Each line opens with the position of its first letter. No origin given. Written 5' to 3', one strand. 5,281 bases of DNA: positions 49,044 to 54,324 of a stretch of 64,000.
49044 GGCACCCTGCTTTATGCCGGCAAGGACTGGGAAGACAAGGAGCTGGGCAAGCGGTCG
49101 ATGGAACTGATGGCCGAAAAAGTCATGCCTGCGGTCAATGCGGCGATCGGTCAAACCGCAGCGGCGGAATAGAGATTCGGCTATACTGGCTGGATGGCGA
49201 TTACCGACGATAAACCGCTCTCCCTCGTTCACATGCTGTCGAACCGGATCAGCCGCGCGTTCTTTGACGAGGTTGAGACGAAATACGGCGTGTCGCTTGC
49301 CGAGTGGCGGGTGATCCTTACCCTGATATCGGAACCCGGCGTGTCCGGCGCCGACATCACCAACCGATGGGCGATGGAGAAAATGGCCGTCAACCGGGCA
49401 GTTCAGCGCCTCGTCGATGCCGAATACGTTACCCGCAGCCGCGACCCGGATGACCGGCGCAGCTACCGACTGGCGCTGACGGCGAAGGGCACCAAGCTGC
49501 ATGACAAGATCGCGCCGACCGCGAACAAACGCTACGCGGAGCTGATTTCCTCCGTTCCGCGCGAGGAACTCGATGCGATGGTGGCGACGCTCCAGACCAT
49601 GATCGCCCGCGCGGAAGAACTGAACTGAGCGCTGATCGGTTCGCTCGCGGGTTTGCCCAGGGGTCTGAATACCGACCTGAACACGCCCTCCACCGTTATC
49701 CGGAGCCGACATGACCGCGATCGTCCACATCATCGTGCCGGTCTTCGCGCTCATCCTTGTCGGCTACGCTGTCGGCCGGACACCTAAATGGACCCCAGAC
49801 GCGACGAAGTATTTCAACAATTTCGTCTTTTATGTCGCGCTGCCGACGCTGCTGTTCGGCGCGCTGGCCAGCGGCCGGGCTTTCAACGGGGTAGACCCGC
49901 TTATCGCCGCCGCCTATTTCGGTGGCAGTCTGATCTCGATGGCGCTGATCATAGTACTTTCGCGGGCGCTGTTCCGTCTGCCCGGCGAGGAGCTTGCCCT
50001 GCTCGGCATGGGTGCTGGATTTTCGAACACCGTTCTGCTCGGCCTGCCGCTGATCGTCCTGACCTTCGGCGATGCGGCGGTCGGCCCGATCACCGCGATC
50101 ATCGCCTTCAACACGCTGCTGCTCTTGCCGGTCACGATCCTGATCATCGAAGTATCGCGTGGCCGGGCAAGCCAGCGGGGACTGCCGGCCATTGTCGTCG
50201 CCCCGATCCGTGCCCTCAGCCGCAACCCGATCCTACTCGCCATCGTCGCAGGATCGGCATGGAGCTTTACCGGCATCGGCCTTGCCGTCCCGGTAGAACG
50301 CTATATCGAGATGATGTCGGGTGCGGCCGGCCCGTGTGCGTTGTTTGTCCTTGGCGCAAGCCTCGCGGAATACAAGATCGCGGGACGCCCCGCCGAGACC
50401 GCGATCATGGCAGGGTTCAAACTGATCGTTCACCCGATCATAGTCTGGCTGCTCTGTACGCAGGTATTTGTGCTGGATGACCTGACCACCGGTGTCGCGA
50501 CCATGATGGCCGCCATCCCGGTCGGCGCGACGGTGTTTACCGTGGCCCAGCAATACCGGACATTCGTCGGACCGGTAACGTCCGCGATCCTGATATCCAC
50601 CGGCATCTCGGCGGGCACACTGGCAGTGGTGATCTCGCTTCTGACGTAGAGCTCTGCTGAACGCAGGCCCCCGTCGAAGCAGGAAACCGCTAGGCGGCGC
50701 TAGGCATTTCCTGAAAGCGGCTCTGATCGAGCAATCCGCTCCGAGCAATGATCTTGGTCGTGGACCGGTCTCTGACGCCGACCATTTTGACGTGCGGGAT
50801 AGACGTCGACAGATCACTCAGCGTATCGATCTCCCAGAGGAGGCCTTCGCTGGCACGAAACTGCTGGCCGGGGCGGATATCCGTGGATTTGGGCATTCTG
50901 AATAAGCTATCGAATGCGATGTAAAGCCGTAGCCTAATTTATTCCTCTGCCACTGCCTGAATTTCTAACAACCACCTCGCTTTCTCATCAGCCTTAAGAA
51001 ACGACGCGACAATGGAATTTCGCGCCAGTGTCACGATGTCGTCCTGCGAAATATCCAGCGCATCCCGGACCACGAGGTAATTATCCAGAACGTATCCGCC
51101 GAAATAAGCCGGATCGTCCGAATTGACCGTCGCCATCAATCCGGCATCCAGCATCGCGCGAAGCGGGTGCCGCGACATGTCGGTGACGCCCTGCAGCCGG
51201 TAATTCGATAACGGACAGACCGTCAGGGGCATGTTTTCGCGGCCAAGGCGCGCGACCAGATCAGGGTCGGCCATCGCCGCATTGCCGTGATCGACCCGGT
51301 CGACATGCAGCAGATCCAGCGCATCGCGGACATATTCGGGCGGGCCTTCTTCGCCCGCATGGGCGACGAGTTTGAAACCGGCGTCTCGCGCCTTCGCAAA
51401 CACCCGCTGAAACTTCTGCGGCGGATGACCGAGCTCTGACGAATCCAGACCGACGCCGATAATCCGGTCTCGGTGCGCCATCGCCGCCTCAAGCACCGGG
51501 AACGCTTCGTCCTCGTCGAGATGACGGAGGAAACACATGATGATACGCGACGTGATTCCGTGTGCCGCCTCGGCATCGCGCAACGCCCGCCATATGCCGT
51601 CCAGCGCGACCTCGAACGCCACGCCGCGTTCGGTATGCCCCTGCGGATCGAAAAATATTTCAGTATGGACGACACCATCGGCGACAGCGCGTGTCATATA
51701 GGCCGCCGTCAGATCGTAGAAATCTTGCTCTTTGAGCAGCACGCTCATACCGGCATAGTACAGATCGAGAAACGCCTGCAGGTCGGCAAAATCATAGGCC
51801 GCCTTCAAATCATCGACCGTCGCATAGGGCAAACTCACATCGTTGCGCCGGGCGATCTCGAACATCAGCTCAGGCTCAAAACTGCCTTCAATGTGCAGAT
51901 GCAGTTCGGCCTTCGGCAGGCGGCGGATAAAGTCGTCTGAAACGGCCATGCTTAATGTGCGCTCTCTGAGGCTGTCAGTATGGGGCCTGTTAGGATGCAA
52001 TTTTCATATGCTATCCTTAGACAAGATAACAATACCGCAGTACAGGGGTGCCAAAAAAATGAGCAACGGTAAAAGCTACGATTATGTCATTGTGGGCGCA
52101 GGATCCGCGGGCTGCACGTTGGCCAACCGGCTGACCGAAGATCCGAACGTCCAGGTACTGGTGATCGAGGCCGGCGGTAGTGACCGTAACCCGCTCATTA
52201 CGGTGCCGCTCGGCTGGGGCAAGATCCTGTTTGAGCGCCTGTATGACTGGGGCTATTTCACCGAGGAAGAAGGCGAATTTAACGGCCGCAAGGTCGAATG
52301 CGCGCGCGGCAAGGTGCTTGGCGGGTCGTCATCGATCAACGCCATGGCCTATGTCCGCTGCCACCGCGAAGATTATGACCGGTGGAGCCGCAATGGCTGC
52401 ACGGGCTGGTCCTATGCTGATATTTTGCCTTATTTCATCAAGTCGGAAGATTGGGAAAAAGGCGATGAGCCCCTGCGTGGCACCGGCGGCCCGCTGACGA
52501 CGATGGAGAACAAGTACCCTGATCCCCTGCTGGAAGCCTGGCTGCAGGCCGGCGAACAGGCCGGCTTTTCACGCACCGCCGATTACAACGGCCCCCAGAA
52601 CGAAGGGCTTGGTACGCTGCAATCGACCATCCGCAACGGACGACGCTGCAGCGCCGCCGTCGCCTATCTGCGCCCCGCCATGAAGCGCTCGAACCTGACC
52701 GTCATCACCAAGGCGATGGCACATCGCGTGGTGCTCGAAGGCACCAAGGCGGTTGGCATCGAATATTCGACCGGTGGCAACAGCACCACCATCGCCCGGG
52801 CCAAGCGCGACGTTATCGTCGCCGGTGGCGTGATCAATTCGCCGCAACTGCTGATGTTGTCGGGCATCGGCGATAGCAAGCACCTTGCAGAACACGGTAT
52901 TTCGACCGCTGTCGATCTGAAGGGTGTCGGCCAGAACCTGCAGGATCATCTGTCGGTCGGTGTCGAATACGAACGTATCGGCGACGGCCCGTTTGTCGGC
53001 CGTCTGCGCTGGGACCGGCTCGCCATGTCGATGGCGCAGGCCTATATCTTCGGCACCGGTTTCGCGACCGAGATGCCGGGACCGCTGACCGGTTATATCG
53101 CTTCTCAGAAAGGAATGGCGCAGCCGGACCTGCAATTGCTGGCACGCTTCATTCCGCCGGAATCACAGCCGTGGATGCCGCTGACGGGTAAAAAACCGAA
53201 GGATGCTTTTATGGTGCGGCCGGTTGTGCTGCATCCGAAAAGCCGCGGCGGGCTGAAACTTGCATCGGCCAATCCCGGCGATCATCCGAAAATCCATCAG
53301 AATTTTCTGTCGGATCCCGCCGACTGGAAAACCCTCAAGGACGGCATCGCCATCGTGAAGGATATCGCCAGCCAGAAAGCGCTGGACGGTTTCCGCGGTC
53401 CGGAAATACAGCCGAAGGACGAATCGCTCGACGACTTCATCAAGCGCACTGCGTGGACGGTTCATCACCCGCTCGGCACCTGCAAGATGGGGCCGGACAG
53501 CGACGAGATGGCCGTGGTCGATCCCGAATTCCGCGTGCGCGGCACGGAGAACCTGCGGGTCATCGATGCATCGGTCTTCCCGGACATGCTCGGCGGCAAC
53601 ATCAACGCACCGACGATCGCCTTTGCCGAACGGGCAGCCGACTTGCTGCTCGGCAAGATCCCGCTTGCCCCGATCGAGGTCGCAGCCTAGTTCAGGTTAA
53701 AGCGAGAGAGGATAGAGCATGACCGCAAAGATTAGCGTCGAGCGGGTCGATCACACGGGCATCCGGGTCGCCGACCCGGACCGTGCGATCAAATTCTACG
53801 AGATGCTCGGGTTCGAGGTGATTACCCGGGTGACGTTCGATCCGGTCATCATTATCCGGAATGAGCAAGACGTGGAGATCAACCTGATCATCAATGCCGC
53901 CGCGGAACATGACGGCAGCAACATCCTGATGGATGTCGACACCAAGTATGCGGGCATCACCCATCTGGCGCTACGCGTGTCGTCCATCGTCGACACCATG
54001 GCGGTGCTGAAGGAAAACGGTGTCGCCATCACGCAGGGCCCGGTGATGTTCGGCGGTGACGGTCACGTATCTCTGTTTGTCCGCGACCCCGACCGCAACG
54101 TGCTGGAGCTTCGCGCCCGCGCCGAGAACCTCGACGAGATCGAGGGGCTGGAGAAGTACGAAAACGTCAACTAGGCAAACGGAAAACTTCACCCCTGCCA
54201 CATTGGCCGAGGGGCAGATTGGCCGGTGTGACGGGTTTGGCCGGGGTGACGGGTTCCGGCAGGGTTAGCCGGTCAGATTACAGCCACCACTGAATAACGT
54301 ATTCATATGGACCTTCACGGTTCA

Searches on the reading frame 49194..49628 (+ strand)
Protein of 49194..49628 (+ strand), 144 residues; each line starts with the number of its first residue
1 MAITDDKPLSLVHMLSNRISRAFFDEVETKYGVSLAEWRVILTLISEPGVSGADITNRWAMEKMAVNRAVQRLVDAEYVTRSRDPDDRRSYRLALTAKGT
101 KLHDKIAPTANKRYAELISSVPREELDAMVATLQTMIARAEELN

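Call 96: search_protein_families(library=pfam, proteins=[window:49194-49628:+], max_evalue=0.0001)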
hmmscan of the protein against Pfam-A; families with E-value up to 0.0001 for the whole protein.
window:49194-49628:+ (144 aa): 5 families
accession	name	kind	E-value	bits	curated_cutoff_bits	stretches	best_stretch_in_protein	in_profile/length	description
PF12802.13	MarR_2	-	1.3e-14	54.5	27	1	31-90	1-61/61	MarR family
PF01047.28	MarR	-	7.8e-11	42.1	24.6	1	34-90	2-58/59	MarR family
PF13463.12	HTH_27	-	1.6e-10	41.5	22.2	1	41-99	8-68/68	Winged helix DNA-binding domain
PF22381.2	Staph_reg_Sar_Rot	-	1.5e-06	28.6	27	1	23-106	2-85/85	Transcriptional regulator SarA/Rot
PF01978.25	TrmB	-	6.6e-05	23.1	25.6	0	30-91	3-62/68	Sugar-specific transcriptional regulator TrmB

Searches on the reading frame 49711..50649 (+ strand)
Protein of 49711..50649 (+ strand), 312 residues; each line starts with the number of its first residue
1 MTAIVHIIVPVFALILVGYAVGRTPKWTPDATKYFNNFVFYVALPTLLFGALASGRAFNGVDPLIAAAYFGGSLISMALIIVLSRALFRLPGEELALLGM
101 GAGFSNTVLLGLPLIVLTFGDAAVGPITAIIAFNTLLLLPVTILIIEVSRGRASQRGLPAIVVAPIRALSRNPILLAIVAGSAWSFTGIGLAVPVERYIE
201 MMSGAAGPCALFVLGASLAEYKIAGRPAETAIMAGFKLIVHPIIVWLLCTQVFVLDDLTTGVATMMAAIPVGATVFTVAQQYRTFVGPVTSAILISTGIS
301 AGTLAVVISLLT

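Call 96: search_protein_families(library=pfam, proteins=[window:49711-50649:+], max_evalue=0.0001)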
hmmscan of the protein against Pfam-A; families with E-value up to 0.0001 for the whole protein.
window:49711-50649:+ (312 aa): 1 family
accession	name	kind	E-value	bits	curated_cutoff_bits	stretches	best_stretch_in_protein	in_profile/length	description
PF03547.23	Mem_trans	-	5.5e-29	101.3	25.7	1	4-307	2-342/343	Membrane transport protein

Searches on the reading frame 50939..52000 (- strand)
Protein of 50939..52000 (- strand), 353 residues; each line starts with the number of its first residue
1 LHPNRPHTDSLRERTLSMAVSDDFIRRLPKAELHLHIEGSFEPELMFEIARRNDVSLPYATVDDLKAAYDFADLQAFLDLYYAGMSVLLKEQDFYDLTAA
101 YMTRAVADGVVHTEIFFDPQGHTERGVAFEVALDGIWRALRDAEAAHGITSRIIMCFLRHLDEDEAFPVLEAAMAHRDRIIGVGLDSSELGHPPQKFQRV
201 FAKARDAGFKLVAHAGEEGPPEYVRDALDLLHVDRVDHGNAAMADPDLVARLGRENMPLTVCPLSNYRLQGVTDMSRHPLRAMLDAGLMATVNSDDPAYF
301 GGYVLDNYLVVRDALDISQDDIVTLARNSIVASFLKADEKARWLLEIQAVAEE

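Call 96: search_protein_families(library=pfam, proteins=[window:50939-52000:-], max_evalue=0.0001)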
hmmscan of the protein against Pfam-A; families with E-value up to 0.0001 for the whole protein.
window:50939-52000:- (353 aa): 2 families
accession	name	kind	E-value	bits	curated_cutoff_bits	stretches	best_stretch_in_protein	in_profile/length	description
PF00962.28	A_deaminase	-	4.3e-93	312.4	27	1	29-348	1-328/330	Adenosine deaminase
PF19326.5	AMP_deaminase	-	3.7e-10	39.2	27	1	209-344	452-586/630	AMP deaminase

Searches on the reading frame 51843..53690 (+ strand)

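Call 96: search_protein_families(library=pfam, proteins=[window:51843-53690:+], max_evalue=0.0001)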
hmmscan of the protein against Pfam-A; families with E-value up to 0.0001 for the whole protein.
window:51843-53690:+ (615 aa): 4 families
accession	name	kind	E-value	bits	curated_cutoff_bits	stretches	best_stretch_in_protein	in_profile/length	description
PF00732.25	GMC_oxred_N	-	2e-56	191.7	23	1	79-370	1-217/218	GMC oxidoreductase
PF05199.19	GMC_oxred_C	-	1.3e-37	129.9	24.6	1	465-595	1-139/139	GMC oxidoreductase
PF01946.23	Thi4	-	5e-05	23.1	26.2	1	73-110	12-49/235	Thi4 family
PF05834.18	Lycopene_cycl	-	6.9e-05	22.5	23.4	0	80-112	1-34/380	Lycopene cyclase protein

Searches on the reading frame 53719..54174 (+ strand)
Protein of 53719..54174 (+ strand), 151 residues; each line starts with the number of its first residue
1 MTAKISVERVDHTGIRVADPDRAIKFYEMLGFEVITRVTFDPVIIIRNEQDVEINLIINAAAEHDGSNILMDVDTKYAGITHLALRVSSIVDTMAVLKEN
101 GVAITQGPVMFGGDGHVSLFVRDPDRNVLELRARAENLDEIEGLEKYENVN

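Call 96: search_protein_families(library=pfam, proteins=[window:53719-54174:+], max_evalue=0.0001)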
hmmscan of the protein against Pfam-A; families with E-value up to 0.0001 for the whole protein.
window:53719-54174:+ (151 aa): 3 families
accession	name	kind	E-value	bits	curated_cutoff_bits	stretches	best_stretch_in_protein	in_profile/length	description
PF00903.31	Glyoxalase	-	2.4e-15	57.5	20.6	1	9-131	1-121/121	Glyoxalase/Bleomycin resistance protein/Dioxygenase superfamily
PF13669.12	Glyoxalase_4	-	6.1e-11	43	27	1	11-116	1-105/109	Glyoxalase/Bleomycin resistance protein/Dioxygenase superfamily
PF13468.12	Glyoxalase_3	-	3.9e-05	24.2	25.1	0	10-110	1-107/176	Glyoxalase-like domain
